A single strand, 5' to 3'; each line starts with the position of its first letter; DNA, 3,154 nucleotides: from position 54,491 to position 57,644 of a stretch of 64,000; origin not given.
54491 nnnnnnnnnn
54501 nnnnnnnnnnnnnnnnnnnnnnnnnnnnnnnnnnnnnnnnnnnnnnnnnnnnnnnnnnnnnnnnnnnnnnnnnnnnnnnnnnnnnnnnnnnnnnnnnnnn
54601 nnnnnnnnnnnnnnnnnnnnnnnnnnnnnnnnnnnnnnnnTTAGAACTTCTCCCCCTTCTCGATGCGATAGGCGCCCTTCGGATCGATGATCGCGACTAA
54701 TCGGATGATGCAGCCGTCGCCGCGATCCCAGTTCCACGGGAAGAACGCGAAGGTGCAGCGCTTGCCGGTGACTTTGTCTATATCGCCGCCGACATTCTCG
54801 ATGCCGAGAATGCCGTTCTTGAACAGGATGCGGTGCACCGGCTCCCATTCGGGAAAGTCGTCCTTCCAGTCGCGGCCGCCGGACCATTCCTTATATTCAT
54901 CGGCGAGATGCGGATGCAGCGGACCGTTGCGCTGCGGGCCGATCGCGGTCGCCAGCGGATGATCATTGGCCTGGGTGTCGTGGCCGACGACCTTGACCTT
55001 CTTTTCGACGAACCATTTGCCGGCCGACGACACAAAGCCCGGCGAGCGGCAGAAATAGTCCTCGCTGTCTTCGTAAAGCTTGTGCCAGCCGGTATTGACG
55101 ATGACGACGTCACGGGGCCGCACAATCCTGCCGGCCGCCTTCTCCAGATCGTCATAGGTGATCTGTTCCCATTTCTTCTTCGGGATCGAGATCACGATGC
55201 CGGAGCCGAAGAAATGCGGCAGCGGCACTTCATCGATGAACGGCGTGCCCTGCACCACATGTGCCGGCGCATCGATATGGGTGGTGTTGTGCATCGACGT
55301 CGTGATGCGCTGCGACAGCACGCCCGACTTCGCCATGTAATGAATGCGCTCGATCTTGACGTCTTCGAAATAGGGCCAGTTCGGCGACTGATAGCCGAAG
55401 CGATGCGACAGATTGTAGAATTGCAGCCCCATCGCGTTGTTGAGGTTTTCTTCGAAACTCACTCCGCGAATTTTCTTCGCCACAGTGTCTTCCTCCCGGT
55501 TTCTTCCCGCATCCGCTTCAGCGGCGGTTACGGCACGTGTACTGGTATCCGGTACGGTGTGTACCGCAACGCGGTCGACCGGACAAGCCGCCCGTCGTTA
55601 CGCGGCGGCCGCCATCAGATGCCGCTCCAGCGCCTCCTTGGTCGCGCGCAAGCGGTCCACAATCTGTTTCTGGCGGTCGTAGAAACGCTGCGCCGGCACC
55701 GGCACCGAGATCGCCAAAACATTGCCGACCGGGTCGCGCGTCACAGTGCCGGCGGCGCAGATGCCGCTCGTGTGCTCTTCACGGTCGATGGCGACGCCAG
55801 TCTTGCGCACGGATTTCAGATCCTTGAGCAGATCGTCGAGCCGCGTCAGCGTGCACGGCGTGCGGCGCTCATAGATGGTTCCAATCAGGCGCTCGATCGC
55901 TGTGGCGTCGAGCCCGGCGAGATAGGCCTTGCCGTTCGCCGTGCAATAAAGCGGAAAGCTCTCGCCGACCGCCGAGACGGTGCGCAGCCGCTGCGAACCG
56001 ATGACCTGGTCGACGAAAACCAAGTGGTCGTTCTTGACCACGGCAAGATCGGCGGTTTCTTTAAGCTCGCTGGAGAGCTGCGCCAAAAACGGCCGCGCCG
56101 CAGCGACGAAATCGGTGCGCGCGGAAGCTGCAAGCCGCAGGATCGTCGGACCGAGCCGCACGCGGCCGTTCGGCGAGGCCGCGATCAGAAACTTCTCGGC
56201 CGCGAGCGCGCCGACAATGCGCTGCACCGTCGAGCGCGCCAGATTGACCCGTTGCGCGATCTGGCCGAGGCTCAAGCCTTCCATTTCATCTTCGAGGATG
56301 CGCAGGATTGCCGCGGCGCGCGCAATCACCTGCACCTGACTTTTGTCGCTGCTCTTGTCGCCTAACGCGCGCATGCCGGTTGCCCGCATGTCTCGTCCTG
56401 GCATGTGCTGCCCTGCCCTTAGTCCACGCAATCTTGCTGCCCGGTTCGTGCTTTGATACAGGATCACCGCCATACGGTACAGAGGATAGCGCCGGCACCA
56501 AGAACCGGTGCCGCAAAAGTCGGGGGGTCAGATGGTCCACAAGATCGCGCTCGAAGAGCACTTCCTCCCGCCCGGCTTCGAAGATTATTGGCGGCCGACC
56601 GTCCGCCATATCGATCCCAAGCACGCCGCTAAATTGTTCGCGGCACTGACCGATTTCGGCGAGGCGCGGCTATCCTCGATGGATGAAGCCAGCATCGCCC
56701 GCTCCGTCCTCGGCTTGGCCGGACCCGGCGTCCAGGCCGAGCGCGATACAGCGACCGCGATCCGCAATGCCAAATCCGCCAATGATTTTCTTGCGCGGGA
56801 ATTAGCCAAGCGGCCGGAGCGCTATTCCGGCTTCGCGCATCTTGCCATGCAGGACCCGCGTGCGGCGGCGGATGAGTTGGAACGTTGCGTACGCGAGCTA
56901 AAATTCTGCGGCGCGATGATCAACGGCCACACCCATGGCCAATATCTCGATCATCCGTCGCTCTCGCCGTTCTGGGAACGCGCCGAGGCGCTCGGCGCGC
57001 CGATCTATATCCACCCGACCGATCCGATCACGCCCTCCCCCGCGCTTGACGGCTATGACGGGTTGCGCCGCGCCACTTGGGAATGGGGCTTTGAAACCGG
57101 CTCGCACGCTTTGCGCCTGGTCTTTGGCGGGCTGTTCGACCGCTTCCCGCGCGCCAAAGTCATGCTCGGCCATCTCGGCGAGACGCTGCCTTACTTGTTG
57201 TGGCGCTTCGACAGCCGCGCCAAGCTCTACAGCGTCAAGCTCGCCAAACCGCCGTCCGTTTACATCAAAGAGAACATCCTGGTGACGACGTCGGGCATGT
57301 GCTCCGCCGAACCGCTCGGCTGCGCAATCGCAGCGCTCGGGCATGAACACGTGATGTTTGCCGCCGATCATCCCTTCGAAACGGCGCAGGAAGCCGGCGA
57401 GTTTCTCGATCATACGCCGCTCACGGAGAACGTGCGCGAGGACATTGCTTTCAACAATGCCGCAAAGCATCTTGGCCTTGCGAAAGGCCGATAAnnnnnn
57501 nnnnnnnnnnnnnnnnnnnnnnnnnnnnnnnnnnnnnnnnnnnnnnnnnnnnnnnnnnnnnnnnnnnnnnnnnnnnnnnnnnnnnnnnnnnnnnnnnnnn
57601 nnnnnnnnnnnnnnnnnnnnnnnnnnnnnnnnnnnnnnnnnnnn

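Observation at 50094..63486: IclR-flanked operons joining a Mo transhydroxylase-like enzyme to the enzyme classes of the reductive phloroglucinol route, in an aerobic-type alphaproteobacterium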

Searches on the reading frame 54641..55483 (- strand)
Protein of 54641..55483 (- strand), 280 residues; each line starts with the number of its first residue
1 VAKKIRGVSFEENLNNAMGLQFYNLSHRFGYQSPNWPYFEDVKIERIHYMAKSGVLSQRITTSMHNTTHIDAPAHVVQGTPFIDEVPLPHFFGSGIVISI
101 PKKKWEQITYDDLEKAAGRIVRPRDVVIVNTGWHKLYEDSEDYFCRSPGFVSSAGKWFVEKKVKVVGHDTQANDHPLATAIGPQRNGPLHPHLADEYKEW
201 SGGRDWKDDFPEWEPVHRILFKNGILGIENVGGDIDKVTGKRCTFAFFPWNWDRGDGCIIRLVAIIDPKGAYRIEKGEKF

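Call 3: search_protein_families(library=pfam, proteins=[window:54641-55483:-])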
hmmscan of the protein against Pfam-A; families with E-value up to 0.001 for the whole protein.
window:54641-55483:- (280 aa): 1 family
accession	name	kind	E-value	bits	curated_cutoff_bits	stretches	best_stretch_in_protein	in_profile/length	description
PF04199.19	Cyclase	-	1.5e-33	116.4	23.1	1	23-175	1-142/142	Putative cyclase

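Call 15: search_protein_families(library=ncbifam, proteins=[window:54641-55483:-], max_evalue=0.00001)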
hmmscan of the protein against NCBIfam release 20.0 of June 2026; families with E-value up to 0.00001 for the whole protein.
window:54641-55483:- (280 aa): 1 family
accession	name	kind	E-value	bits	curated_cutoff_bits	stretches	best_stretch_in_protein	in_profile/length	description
TIGR03035.1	trp_arylform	equivalog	2.1e-10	40.9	223.05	1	23-174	3-148/206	arylformamidase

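Call 17: search_solved_structures(query=window:54641-55483:-)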
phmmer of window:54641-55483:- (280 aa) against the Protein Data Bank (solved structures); distinct sequences matched with E-value up to 0.001: 2.
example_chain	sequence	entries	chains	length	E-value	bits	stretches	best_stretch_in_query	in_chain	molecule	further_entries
1r61_A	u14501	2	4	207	1.9e-05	27.1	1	54-170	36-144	metal-dependent hydrolase | Hydrolase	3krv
4cog_A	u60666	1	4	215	0.00017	24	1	27-146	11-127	KYNURENINE FORMAMIDASE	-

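Call 43: search_dna_similar(query=window:54641-55483:-, collection=plasmids, mode=protein, max_rows=25)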
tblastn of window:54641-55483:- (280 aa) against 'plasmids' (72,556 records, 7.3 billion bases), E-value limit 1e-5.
Records with a match: 128; places in all: 137; records where one place covers at least 80% of the query: 44.
Best place of each record, by identity: 80-90% 1; 60-80% 6; <60% 121.
By first word of the organism name: Thermus 17; Apilactobacillus 13; Rhizobium 8; Streptomyces 7; Haloarcula 5; Natrinema 4; Halorussus 4; Clostridium 4; Paracoccus 4; Rhodococcus 3; and 45 more.
By predicted mobility (MOB-suite, as given by PLSDB): non-mobilizable 109; conjugative 12; mobilizable 7.
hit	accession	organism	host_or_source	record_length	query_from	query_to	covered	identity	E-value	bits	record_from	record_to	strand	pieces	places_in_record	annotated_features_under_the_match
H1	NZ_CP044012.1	Sinorhizobium sp. BG8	Prosopis cineraria,pure bacterial ...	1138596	1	280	100%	80.0%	1e-142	449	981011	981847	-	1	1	none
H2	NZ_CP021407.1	Pacificitalea manganoxidans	cell culture,sediment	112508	4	280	99%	79.4%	8e-149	467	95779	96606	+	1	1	cyclase family protein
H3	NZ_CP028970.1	Aminobacter sp. MSH1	Soil,Dichlobenil-treated soil sampled ...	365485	1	280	100%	77.9%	2e-139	440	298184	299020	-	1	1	cyclase family protein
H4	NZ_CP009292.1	Novosphingobium pentaromativorans US6-1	mud sediment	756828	11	278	96%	64.6%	6e-110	355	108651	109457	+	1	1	cyclase family protein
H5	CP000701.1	Rhizorhabdus wittichii RW1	-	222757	11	278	96%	63.8%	3e-109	353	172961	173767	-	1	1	cyclase family protein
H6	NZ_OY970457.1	Mycobacterium riyadhense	-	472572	20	278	93%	63.4%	1e-104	340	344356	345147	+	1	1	cyclase family protein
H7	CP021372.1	Rhizobium sp. ACO-34A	Agave americana L.,cell ...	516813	20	277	92%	48.3%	3e-76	259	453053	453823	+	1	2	hypothetical protein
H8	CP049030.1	Rhodobacteraceae bacterium SC52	Apostichopus japonicus,pure ...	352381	1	113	40%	79.6%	1e-54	196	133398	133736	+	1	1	none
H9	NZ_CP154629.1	Acetoanaerobium noterae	cell culture,Sludge of a digestion ...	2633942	24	267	87%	35.8%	3e-44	167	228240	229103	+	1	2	none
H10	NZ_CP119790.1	Haloarcula ordinaria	cell culture,sediment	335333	20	273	91%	32.1%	2e-32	132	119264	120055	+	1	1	cyclase family protein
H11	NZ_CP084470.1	Natrinema salinisoli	cell culture,saline soil sediment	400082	24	264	86%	33.6%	2e-25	112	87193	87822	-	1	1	cyclase family protein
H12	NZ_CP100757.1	Natrinema gelatinilyticum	marine sediment,sediment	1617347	20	267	89%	31.1%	3e-23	106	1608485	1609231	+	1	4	record has no annotation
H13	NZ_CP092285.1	Marinobacter sp. M3C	-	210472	22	264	87%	31.4%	2e-24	109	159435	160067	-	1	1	cyclase family protein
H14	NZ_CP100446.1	Natrinema caseinilyticum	marine sediment,sediment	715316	22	264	87%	31.3%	3e-23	106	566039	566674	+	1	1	cyclase family protein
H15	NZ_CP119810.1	Halorussus caseinilyticus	cell culture,coastal saline-alkali land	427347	6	273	96%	28.1%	4e-23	105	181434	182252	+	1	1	cyclase family protein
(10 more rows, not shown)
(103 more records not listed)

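Call 45: get_annotated_region(hit=H3, flank=9000)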
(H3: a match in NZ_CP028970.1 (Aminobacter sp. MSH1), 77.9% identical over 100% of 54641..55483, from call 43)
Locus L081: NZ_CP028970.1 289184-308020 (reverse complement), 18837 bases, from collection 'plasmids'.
description: Aminobacter sp. MSH1 plasmid pUSP2, complete sequence
organism: Aminobacter sp. MSH1 (NCBI taxid 374606)
taxonomy: Bacteria; Pseudomonadota; Alphaproteobacteria; Hyphomicrobiales; Phyllobacteriaceae; Aminobacter; Aminobacter sp. MSH1
host: -; source: Soil,Dichlobenil-treated soil sampled from the courtyard of a former plant nursery located above a ...; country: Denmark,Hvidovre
typing (MOB-suite, as given by PLSDB): conjugative; replicon rep_cluster_346; relaxase MOBP; mating-pair formation MPF_T
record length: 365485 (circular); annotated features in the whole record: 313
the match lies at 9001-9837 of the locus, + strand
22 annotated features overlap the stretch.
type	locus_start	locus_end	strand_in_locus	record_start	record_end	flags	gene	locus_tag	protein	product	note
CDS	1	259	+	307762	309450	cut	-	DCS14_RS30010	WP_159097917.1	extracellular solute-binding protein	-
CDS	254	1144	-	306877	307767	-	-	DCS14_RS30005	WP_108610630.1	NAD(P)-dependent oxidoreductase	-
CDS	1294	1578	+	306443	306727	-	-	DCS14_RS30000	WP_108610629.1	YciI family protein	-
CDS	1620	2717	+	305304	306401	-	-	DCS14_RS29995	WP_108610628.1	maleylacetate reductase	-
CDS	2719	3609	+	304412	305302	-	-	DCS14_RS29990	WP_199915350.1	intradiol ring-cleavage dioxygenase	-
CDS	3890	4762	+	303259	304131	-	-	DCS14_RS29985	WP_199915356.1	amidase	-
CDS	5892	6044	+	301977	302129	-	-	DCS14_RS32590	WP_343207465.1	hypothetical protein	-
CDS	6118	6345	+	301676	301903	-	-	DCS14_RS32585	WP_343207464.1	hypothetical protein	-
CDS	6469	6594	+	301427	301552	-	-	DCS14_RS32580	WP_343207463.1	hypothetical protein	-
CDS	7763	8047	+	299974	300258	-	-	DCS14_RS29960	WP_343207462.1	CoA transferase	-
CDS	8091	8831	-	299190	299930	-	-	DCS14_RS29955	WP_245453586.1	IclR family transcriptional regulator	GO:0006355 - regulation of DNA-templated transcription [Evidence IEA]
CDS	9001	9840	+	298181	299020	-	-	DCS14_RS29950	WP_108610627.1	cyclase family protein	-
CDS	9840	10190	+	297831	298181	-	-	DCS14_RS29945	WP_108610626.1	cupin domain-containing protein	-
CDS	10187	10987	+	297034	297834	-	-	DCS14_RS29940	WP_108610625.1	SDR family oxidoreductase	-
CDS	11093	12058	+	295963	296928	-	-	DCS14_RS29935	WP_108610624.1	3-hydroxyacyl-CoA dehydrogenase family protein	-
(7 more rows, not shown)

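Call 46: get_annotated_region(hit=H4, flank=9000)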
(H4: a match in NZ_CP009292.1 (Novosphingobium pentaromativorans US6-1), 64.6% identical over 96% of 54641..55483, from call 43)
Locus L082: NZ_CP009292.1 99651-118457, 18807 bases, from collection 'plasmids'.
description: Novosphingobium pentaromativorans US6-1 plasmid pLA3, complete sequence
organism: Novosphingobium pentaromativorans US6-1 (NCBI taxid 1088721)
taxonomy: Bacteria; Pseudomonadota; Alphaproteobacteria; Sphingomonadales; Sphingomonadaceae; Novosphingobium; Novosphingobium pentaromativorans; Novosphingobium pentaromativorans US6-1
host: -; source: mud sediment; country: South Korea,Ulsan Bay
typing (MOB-suite, as given by PLSDB): non-mobilizable
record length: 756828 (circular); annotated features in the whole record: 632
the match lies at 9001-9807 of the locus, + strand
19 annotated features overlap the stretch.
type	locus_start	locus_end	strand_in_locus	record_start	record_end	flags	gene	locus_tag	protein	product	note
CDS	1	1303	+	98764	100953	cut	-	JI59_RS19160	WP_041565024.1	TonB-dependent receptor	-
CDS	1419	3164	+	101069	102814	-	-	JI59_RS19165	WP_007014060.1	CocE/NonD family hydrolase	GO:0008152 - metabolic process [Evidence IEA]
CDS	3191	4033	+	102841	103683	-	-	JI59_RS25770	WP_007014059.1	NAD(P)H-binding protein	-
CDS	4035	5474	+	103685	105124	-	-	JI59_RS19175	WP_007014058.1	FAD-binding oxidoreductase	-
CDS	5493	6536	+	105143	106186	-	-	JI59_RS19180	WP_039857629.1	aromatic ring-hydroxylating dioxygenase subunit alpha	-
CDS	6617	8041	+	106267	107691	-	-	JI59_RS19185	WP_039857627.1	aldehyde dehydrogenase family protein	-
CDS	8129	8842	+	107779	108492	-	-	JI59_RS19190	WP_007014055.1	TetR/AcrR family transcriptional regulator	GO:0006355 - regulation of DNA-templated transcription [Evidence IEA]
CDS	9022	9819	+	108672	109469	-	-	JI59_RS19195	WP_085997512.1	cyclase family protein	-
CDS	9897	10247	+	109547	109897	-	-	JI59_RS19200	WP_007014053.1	cupin domain-containing protein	-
CDS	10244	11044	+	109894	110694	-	-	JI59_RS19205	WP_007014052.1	SDR family oxidoreductase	-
CDS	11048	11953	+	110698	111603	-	-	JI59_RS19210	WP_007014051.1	3-hydroxyacyl-CoA dehydrogenase family protein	-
CDS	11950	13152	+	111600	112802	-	-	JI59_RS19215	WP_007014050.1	MFS transporter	GO:0055085 - transmembrane transport [Evidence IEA]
CDS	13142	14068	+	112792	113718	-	-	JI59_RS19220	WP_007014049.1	3-keto-5-aminohexanoate cleavage protein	-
CDS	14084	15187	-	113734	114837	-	-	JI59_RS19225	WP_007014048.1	CoA transferase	-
CDS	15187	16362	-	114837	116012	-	-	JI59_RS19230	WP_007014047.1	acyl-CoA dehydrogenase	-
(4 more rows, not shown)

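Call 56: get_annotated_region(hit=H6, flank=7000)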
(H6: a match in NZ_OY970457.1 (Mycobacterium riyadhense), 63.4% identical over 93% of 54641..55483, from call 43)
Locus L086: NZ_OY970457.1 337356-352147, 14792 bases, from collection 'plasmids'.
description: Mycobacterium riyadhense strain DSM 45176 isolate human plasmid Mriy_45176_p1
organism: Mycobacterium riyadhense (NCBI taxid 486698)
taxonomy: Bacteria; Actinomycetota; Actinomycetes; Mycobacteriales; Mycobacteriaceae; Mycobacterium; Mycobacterium riyadhense
host: -; source: -; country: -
typing (MOB-suite, as given by PLSDB): non-mobilizable; replicon rep_cluster_1586
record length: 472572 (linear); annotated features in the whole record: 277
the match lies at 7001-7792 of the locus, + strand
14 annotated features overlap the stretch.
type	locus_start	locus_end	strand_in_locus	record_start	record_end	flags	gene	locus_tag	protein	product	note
CDS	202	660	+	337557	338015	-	-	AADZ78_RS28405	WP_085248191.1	hypothetical protein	-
CDS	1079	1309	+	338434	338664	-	-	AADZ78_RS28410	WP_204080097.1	hypothetical protein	-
CDS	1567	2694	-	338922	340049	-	-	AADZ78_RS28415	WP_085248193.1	NDMA-dependent alcohol dehydrogenase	-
CDS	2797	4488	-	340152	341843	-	-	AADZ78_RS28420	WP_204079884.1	PE family protein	-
CDS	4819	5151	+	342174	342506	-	-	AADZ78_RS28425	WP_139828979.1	hypothetical protein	-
CDS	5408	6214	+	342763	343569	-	-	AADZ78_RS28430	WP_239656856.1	SDR family oxidoreductase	-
CDS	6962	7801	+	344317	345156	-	-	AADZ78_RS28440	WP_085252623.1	cyclase family protein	-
CDS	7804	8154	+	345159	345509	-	-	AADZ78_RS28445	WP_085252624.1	cupin domain-containing protein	-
CDS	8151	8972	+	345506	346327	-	-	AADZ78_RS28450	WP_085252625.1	3-keto-5-aminohexanoate cleavage protein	-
CDS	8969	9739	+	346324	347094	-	-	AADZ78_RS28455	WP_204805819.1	IclR family transcriptional regulator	GO:0006355 - regulation of DNA-templated transcription [Evidence IEA]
CDS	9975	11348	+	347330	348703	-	eat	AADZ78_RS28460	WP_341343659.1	ethanolamine permease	GO:0006865 - amino acid transport [Evidence IEA]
CDS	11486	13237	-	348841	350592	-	-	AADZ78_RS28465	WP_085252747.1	PE-PPE domain-containing protein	-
CDS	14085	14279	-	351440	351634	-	-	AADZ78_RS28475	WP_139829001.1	hypothetical protein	-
CDS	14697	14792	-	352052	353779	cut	-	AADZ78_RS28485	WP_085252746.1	IS1634 family transposase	-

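Call 63: get_annotated_region(hit=H9, flank=7000)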
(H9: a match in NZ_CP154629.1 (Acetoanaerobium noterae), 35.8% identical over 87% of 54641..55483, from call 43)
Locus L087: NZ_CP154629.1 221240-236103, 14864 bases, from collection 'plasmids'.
description: Acetoanaerobium noterae strain DSL2 plasmid pTPELB2, complete sequence
organism: Acetoanaerobium noterae (NCBI taxid 745369)
taxonomy: Bacteria; Bacillota; Clostridia; Peptostreptococcales; Filifactoraceae; Acetoanaerobium; Acetoanaerobium noterae
host: -; source: cell culture,Sludge of a digestion tower of a wastewater treatment plant; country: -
typing (MOB-suite, as given by PLSDB): non-mobilizable
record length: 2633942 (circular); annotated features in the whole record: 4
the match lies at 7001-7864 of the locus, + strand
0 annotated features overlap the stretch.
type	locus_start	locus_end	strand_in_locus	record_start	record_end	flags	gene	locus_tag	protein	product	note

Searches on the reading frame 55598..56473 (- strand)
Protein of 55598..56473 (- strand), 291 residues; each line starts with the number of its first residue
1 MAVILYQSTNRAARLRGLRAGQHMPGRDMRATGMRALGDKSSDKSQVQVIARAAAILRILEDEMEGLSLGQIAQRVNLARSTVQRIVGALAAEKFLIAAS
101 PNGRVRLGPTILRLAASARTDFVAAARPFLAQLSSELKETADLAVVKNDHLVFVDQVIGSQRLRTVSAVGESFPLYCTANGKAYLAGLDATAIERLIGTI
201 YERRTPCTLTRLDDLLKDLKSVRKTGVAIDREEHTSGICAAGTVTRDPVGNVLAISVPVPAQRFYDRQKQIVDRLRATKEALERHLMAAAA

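Call 3: search_protein_families(library=pfam, proteins=[window:55598-56473:-])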
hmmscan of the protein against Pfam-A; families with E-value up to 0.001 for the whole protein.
window:55598-56473:- (291 aa): 6 families
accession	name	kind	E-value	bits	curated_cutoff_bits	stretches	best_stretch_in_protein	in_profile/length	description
PF01614.24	IclR_C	-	1.8e-43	148.5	24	1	118-282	5-172/174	Bacterial transcriptional regulator IclR C-terminal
PF09339.16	HTH_IclR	-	9.9e-11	41.7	22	1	50-96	2-48/52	IclR helix-turn-helix domain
PF08279.18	HTH_11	-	0.0001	22.5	25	1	52-102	1-51/55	HTH domain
PF12802.13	MarR_2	-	0.00013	22.5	27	1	53-101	7-56/61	MarR family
PF13412.12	HTH_24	-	0.00023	21.1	21.9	1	56-92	8-43/48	Winged helix-turn-helix DNA-binding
PF13384.12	HTH_23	-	0.00035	20.7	24.6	1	50-87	5-38/50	Homeodomain-like domain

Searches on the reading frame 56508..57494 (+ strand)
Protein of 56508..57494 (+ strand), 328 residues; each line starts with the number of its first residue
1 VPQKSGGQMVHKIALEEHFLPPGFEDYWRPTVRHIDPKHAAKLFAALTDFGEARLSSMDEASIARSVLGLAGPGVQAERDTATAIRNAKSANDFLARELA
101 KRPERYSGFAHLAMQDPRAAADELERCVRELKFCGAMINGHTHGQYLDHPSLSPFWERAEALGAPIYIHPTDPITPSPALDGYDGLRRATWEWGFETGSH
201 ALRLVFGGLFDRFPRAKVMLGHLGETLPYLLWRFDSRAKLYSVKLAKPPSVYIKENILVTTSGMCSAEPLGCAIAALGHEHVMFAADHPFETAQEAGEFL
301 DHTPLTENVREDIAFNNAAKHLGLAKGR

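Call 3: search_protein_families(library=pfam, proteins=[window:56508-57494:+])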
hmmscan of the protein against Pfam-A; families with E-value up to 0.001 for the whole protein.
window:56508-57494:+ (328 aa): 1 family
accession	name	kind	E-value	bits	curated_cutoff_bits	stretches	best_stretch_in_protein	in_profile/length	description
PF04909.20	Amidohydro_2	-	2.2e-35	123.3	26.4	1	74-324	48-289/289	Amidohydrolase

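Call 15: search_protein_families(library=ncbifam, proteins=[window:56508-57494:+], max_evalue=0.00001)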
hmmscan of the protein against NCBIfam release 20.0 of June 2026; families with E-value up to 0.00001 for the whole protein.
window:56508-57494:+ (328 aa): 0 families

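Call 18: search_solved_structures(query=window:56508-57494:+)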
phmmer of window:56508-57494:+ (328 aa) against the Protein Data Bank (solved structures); distinct sequences matched with E-value up to 0.001: 49.
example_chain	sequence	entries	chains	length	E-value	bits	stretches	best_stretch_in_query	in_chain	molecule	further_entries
3s4t_A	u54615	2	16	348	6.6e-68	232.3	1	11-320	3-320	Amidohydrolase 2 | Gamma-resorcylate decarboxylase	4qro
2dvt_A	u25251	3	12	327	2.6e-63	217.2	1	11-320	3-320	Thermophilic reversible gamma-resorcylate decarboxylase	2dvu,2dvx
4icm_A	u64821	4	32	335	7.9e-60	205.8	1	43-320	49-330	5-carboxyvanillate decarboxylase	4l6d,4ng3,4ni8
4inf_A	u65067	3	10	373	1.4e-50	175.4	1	38-320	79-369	METAL-DEPENDENT HYDROLASE | 5-Carboxyvanillate Decarboxylase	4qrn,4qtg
4qs5_A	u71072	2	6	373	6.8e-50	173.1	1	38-320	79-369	Ligw2 Decarboxylase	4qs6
7a19_A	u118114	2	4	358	1.3e-46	162.4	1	6-321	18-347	Amidohydrolase 2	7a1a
7wmb_A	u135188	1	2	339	7.7e-46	159.8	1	9-321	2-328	Amidohydrolase 2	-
7wjr_A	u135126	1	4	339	8.7e-46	159.6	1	9-321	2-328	2,3-dihydroxybenzoate decarboxylase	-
7wkm_A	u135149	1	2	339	8.8e-46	159.6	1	9-321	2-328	Amidohydrolase 2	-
7wkl_A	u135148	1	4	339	2.3e-45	158.2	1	9-321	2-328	Amidohydrolase 2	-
3nur_A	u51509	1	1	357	3.5e-45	157.7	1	54-326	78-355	Amidohydrolase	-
8h41_A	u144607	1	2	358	1.8e-41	145.5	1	7-296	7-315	Salicylate decarboxylase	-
6jqw_A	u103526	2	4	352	3.1e-41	144.7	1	7-296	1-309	Salicylate decarboxylase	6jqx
6m53_A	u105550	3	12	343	1.3e-40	142.6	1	9-321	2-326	2,3-dihydroxybenzoate decarboxylase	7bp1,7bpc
4ofc_A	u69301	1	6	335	4.2e-20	75.2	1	85-326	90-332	2-amino-3-carboxymuconate-6-semialdehyde decarboxylase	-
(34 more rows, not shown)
